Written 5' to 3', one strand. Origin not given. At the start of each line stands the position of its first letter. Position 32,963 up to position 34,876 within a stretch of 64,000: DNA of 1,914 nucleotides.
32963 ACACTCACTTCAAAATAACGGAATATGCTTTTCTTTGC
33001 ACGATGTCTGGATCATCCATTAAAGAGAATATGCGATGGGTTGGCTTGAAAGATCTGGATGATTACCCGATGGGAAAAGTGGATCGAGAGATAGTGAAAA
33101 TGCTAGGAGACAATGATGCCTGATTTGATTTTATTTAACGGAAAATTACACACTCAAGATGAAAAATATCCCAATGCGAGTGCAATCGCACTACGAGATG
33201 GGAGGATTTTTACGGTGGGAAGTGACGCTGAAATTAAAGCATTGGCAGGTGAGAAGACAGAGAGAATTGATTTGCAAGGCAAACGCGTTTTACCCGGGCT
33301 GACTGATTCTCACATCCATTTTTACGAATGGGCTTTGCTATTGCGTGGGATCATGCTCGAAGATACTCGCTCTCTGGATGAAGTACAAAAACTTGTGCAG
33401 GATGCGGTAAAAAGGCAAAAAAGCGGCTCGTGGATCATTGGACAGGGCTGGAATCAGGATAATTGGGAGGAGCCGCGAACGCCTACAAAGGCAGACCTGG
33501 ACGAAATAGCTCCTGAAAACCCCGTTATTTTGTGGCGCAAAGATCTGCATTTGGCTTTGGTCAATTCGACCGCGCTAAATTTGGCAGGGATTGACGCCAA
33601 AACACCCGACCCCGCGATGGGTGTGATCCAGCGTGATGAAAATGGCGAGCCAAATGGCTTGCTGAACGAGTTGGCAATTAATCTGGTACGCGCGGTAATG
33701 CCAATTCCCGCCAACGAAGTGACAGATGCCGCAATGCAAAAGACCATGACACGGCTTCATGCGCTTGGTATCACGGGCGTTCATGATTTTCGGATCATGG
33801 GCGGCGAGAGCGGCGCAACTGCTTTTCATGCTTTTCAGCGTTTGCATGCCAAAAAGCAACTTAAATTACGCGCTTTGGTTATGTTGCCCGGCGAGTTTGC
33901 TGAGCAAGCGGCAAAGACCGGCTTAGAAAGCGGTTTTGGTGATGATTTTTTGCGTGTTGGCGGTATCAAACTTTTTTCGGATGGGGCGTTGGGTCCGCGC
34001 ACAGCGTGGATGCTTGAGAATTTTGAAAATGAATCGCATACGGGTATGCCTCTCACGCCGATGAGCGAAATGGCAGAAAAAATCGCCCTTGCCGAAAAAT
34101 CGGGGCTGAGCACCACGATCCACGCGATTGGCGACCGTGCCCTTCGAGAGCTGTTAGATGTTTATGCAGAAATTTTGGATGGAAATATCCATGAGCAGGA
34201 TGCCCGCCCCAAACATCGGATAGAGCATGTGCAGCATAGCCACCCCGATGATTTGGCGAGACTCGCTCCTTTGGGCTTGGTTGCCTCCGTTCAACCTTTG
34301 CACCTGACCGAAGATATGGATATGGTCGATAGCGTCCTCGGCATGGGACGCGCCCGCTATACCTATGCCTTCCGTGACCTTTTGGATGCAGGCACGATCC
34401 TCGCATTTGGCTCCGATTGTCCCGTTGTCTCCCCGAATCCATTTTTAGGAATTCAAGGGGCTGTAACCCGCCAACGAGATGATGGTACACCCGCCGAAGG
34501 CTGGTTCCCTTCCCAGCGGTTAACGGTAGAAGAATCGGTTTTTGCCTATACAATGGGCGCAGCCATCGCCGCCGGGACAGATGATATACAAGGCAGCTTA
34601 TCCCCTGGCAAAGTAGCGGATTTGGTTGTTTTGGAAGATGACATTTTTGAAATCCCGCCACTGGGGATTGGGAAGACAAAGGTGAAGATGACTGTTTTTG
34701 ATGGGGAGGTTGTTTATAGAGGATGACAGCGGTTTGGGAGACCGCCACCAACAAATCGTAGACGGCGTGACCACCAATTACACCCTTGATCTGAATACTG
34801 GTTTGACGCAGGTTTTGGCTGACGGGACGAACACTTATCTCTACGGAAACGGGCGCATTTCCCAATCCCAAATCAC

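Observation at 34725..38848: Detached array of two RHS-tip toxin/immunity cassettes bracketed by a 26-28 bp direct repeat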

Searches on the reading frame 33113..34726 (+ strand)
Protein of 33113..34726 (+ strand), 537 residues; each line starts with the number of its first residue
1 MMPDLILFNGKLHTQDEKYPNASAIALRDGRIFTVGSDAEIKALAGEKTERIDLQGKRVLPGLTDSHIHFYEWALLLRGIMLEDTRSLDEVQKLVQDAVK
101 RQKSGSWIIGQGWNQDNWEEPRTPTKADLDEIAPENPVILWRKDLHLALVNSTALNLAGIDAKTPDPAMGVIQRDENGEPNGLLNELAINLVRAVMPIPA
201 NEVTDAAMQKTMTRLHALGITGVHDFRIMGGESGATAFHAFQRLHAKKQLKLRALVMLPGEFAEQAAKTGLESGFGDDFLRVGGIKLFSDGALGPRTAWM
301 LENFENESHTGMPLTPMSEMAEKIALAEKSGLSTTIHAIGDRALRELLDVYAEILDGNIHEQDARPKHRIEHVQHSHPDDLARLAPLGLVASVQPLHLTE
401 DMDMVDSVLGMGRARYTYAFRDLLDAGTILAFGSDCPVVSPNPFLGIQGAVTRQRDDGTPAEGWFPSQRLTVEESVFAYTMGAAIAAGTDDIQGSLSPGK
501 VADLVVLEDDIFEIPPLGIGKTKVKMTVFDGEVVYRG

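Call 5: search_protein_families(library=pfam, proteins=[window:33113-34726:+], max_evalue=0.01)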
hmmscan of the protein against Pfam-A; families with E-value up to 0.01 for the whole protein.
window:33113-34726:+ (537 aa): 2 families
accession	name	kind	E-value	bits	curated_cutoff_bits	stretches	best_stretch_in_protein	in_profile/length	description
PF07969.17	Amidohydro_3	-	7e-116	388.9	29.7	1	52-535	3-472/472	Amidohydrolase family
PF01979.26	Amidohydro_1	-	4.6e-17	62.7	25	1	318-534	135-345/345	Amidohydrolase family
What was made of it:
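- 33113..34726 (+): Amidohydrolase gene, the left anchor of the array. Its TGA stop overlaps the first base of site 1. PF07969, E 7e-116 (call 5).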

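Call 11: find_encoding_contigs(protein=window:33113-34723:+, flank=10000, max_places=6)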
Protein window:33113-34723:+ (537 aa): 2 contigs read that carry it; 1 place shown.
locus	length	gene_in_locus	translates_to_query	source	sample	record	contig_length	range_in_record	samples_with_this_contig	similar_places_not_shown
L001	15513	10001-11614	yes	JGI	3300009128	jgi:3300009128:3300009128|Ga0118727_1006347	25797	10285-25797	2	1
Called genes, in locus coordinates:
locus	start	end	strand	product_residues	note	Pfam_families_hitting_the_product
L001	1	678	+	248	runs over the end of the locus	-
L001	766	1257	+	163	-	PF19928:DUF6391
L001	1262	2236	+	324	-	PF06144:DNA_pol3_delta, PF21694:DNA_pol3_delta_C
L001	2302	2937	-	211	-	PF00132:Hexapep (weak)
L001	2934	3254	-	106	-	PF21621:MPI_cupin_dom (weak), PF02311:AraC_binding, PF07883:Cupin_2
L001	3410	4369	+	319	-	PF01063:Aminotran_4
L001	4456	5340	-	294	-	PF00892:EamA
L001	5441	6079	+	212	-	PF13483:Lactamase_B_3, PF12706:Lactamase_B_2 (weak)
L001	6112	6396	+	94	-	-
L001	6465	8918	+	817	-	-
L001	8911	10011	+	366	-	PF00730:HhH-GPD, PF00633:HHH (faint), PF10576:EndIII_4Fe-2S (weak), PF14815:NUDIX_4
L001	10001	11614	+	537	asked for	PF07969:Amidohydro_3, PF01979:Amidohydro_1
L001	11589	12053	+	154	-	-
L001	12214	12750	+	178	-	-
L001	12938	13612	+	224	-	-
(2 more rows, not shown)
